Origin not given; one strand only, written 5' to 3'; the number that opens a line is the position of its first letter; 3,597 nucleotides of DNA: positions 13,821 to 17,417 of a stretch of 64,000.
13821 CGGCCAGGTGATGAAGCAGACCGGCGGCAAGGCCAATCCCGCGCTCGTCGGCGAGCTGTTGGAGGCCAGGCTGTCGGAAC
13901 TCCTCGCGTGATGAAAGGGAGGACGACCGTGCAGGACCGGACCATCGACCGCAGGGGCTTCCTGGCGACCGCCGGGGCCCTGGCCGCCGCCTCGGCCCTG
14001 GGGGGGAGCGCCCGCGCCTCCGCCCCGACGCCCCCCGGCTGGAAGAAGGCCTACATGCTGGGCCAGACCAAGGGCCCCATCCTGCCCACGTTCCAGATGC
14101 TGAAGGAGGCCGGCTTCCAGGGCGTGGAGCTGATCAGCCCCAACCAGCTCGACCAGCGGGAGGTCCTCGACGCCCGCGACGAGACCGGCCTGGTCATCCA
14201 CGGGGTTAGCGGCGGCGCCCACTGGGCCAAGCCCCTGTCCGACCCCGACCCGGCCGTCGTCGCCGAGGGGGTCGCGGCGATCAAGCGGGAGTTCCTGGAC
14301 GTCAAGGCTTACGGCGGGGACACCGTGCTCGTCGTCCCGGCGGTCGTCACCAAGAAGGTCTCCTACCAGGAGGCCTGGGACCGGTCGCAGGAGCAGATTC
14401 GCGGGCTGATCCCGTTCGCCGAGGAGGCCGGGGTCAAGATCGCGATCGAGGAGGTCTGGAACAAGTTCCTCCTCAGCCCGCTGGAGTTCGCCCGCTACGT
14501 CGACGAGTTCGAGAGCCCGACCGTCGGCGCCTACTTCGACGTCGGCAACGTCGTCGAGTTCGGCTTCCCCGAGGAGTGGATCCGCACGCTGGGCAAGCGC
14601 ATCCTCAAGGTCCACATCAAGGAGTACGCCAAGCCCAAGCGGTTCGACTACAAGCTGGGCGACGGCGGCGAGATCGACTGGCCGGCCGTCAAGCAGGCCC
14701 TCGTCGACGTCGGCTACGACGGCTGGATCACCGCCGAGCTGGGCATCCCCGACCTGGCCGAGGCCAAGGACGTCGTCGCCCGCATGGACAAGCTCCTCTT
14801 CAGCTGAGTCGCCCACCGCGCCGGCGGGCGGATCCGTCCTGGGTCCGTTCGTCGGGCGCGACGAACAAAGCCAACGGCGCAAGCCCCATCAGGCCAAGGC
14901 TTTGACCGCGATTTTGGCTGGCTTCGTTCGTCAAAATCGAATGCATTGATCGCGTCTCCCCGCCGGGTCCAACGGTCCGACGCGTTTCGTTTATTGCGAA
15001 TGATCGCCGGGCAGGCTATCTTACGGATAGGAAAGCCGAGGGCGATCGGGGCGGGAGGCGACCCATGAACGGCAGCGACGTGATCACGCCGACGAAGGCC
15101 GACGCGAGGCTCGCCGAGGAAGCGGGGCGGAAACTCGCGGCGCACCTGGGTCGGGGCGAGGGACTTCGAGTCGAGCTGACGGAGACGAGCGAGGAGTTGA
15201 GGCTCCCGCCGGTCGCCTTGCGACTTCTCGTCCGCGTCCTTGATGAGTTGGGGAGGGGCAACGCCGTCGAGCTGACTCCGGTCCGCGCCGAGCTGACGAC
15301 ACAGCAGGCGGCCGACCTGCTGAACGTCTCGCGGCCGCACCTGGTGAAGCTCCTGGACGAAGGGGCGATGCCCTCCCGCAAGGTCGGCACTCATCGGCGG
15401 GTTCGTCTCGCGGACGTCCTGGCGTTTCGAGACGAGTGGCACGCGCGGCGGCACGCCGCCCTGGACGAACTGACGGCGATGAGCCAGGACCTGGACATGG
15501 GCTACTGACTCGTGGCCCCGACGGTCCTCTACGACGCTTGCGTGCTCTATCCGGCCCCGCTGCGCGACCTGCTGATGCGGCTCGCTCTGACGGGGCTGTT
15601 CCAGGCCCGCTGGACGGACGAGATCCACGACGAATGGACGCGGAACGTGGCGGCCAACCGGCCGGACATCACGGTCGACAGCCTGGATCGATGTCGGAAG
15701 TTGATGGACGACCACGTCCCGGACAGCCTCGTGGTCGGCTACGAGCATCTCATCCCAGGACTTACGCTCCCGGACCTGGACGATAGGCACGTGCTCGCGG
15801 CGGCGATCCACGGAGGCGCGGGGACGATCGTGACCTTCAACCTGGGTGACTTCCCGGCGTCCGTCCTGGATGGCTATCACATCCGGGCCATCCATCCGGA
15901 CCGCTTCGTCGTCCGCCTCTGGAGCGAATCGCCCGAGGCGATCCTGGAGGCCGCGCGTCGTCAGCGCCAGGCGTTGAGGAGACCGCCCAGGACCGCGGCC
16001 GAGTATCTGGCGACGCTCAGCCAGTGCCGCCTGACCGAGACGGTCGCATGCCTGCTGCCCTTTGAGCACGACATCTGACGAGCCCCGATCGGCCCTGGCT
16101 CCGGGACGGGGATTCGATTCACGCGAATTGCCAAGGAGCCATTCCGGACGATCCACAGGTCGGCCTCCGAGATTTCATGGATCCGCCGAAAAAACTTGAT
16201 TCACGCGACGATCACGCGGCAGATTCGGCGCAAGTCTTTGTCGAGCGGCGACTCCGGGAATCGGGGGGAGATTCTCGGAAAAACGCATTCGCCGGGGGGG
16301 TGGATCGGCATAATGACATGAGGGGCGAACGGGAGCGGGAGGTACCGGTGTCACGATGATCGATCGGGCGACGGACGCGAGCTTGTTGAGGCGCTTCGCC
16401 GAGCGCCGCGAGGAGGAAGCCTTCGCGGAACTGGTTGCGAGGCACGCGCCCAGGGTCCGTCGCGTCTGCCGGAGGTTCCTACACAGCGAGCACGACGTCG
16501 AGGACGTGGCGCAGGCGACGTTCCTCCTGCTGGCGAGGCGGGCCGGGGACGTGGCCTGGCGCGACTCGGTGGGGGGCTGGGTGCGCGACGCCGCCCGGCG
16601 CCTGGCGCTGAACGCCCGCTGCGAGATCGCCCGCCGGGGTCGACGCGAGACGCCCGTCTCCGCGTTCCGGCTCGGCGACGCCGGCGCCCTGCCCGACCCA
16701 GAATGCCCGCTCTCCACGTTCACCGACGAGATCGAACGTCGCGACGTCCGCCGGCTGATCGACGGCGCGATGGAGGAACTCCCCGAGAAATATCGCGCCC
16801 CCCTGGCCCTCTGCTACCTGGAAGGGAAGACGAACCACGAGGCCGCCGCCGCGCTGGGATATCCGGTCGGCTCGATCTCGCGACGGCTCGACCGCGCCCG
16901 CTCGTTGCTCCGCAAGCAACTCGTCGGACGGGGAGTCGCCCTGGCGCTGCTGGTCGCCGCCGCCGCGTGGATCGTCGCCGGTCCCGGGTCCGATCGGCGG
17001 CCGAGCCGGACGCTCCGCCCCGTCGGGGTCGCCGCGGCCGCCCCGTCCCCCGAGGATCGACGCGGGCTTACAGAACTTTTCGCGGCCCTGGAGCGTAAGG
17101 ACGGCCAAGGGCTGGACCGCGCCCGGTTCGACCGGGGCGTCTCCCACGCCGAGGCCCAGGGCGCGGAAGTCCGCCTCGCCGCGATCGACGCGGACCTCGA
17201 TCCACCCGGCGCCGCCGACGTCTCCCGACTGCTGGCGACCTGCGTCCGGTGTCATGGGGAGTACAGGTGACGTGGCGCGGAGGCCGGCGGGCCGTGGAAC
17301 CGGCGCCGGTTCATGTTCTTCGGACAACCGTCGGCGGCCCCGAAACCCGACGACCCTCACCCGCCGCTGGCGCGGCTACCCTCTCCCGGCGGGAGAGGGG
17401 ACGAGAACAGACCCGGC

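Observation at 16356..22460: Membrane-anchored ECF sigma factor ending in a cytochrome c'-type heme motif, directly upstream of the heme-c attachment machinery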

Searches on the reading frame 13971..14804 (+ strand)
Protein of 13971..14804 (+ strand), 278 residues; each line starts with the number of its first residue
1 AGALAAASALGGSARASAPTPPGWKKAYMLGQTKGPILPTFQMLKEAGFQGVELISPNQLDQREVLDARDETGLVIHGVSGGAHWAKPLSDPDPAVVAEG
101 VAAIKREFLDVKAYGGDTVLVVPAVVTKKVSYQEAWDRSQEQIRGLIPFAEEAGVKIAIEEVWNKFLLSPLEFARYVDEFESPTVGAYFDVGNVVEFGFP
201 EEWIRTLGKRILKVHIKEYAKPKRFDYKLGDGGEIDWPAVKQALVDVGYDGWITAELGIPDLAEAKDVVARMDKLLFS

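Call 88: search_protein_families(library=pfam, proteins=[window:13971-14804:+], max_evalue=0.01)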
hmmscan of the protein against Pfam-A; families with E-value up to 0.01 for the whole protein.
window:13971-14804:+ (278 aa): 1 family
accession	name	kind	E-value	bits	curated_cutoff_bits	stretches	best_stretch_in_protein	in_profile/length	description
PF01261.30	AP_endonuc_2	-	1.4e-39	136.7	31.1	1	41-265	1-239/249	Xylose isomerase-like TIM barrel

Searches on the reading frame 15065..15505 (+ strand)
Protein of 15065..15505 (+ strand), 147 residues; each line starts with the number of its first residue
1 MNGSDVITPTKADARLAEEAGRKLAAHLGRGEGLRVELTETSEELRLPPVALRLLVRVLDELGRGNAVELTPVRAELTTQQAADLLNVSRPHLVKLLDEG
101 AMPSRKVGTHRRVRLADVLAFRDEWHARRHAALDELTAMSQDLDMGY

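Call 88: search_protein_families(library=pfam, proteins=[window:15065-15505:+], max_evalue=0.01)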
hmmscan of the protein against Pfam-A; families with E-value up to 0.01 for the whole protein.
window:15065-15505:+ (147 aa): 1 family
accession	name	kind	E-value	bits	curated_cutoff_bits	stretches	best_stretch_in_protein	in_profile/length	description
PF12728.13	HTH_17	-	2.2e-11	44.3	27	1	77-123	2-48/51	Helix-turn-helix domain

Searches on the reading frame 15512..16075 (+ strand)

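Call 88: search_protein_families(library=pfam, proteins=[window:15512-16075:+], max_evalue=0.01)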
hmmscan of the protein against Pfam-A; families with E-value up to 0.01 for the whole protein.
window:15512-16075:+ (188 aa): 1 family
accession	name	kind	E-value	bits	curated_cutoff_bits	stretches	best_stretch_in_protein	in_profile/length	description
PF13470.12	PIN_3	-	8e-08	33.5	27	1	5-110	2-113/115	PIN domain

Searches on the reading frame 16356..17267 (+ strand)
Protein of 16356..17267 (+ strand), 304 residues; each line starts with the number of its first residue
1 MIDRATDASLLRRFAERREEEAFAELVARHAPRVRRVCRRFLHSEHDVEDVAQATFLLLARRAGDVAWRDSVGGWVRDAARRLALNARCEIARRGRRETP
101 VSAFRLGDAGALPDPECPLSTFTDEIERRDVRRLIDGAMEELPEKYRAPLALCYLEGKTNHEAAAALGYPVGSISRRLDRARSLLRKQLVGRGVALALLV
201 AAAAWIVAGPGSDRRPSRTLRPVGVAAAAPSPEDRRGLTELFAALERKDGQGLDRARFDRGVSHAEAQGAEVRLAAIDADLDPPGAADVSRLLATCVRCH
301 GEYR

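Call 3: search_protein_families(library=pfam, proteins=[window:16356-17267:+], max_evalue=0.1)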
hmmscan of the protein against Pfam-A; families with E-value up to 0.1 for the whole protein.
window:16356-17267:+ (304 aa): 6 families
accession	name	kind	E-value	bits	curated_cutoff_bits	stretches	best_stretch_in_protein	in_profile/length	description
PF08281.18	Sigma70_r4_2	-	1.6e-11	44.1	25.7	1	133-184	2-53/54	Sigma-70, region 4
PF04542.20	Sigma70_r2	-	1.5e-09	38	24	1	26-87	1-64/71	Sigma-70 region 2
PF04545.22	Sigma70_r4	-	1.6e-08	34.4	24.1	1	138-187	1-50/50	Sigma-70, region 4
PF13384.12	HTH_23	-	0.0014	18.8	24.6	1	144-180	4-40/50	Homeodomain-like domain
PF07638.17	Sigma70_ECF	-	0.0036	17.7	21.1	1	139-189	133-183/185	ECF sigma factor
PF13518.12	HTH_28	-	0.02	15.4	25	0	151-182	6-37/52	Helix-turn-helix domain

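Call 4: search_protein_families(library=ncbifam, proteins=[window:16356-17267:+], max_evalue=0.1)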
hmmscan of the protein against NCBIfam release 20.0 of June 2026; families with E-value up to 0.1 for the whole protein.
window:16356-17267:+ (304 aa): 78 families (the best 25 are shown)
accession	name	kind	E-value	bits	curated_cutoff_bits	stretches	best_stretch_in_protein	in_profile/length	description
NF004113.0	PRK05602.1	equivalog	5.5e-25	88.2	208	1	3-192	28-204/211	RNA polymerase sigma factor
TIGR02937.1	sigma70-ECF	superfamily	9.4e-23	80.6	42.9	1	21-189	1-165/165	sigma-70 family RNA polymerase sigma factor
NF008888.0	PRK11922.1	equivalog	1.4e-19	70.7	204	1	4-190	14-197/231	RNA polymerase sigma factor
NF007225.0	PRK09643.1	equivalog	1.7e-18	67.1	190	1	3-189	10-182/204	RNA polymerase sigma factor SigM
NF007223.0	PRK09641.1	equivalog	4.1e-17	62.6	209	1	17-189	14-184/187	RNA polymerase sigma factor SigW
TIGR02939.1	RpoE_Sigma70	equivalog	7.1e-17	62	236.15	1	3-189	3-186/190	RNA polymerase sigma factor RpoE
TIGR02985.1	Sig70_bacteroi1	subfamily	8e-17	61.9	126.4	1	21-189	1-162/162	RNA polymerase sigma-70 factor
TIGR02989.1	Sig-70_gvs1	subfamily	2.1e-16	60.3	124.55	1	21-187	1-156/158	RNA polymerase sigma-70 factor, Rhodopirellula/Verrucomicrobium family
TIGR02983.1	SigE-fam_strep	subfamily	4.8e-16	59.1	141.55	1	18-190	3-159/162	SigE family RNA polymerase sigma factor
TIGR02948.1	SigW_bacill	equivalog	1.2e-15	58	243.1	1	17-189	14-184/187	RNA polymerase sigma factor SigW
NF007228.0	PRK09646.1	subfamily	2e-14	53.7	226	1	6-189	16-190/194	ECF RNA polymerase sigma factor SigK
NF007229.0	PRK09647.1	equivalog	8.7e-14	51.4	265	1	18-191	41-204/220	RNA polymerase sigma factor SigE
NF009190.0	PRK12538.1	equivalog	8.8e-14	51.8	303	1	6-191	49-221/233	RNA polymerase sigma factor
NF009171.0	PRK12518.1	equivalog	2e-13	50.6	208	1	6-195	13-190/191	RNA polymerase sigma factor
NF058625.1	sigma_PG0214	equivalog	5.2e-13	49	130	1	20-190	3-162/170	GFO_1088 family ECF-type sigma factor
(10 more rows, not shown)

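Call 5: find_homologous_proteins(query=window:16356-17267:+, region=190-304, max_evalue=0.01)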
Query window:16356-17267:+, residues 190-304 (115 aa): 6 proteins with E <= 0.01 among 8000 candidates.
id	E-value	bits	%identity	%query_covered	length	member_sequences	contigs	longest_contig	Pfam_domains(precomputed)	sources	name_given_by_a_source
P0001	1.6e-55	204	90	100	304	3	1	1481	PF04545.23,PF04542.21,PF08281.19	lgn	-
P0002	1.5e-39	153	74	100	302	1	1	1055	PF04545.23,PF04542.21,PF08281.19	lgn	-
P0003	4.1e-35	138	68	100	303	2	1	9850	PF04545.23,PF04542.21,PF08281.19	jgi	jgi:RNA polymerase sigma-70 factor (ECF subfamily)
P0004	8.5e-23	99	59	97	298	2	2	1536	PF04545.23,PF04542.21,PF08281.19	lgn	-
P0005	2.1e-17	81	58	97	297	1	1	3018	PF04545.23,PF04542.21,PF08281.19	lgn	-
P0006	4.7e-17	80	54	97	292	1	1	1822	PF04545.23,PF04542.21,PF08281.19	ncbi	-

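Call 9: find_encoding_contigs(protein=P0003, flank=8000, max_places=4)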
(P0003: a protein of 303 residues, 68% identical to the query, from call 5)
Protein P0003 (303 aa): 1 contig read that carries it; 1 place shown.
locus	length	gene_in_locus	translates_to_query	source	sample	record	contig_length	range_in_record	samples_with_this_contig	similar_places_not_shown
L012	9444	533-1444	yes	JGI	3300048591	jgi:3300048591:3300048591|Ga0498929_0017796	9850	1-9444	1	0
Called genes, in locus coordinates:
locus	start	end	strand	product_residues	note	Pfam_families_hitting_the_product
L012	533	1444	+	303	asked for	PF04542:Sigma70_r2, PF08281:Sigma70_r4_2, PF04545:Sigma70_r4 (weak)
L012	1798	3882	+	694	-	PF05140:ResB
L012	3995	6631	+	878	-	PF01578:Cytochrom_C_asm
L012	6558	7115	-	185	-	PF03745:DUF309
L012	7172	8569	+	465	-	PF01663:Phosphodiest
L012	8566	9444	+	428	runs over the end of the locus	?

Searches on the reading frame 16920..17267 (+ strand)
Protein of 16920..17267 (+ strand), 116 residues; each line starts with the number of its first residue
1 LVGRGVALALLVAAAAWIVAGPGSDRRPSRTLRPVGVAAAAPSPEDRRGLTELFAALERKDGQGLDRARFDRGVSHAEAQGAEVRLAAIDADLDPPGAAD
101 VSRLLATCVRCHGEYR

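Call 6: search_protein_families(library=pfam, proteins=[window:16920-17267:+], max_evalue=10)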
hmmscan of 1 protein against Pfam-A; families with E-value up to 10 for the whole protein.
seq(116 aa): 1 family
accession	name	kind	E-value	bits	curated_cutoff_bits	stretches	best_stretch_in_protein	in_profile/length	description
PF01322.25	Cytochrom_C_2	-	0.18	13.2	26.5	1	66-116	72-121/121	Cytochrome C'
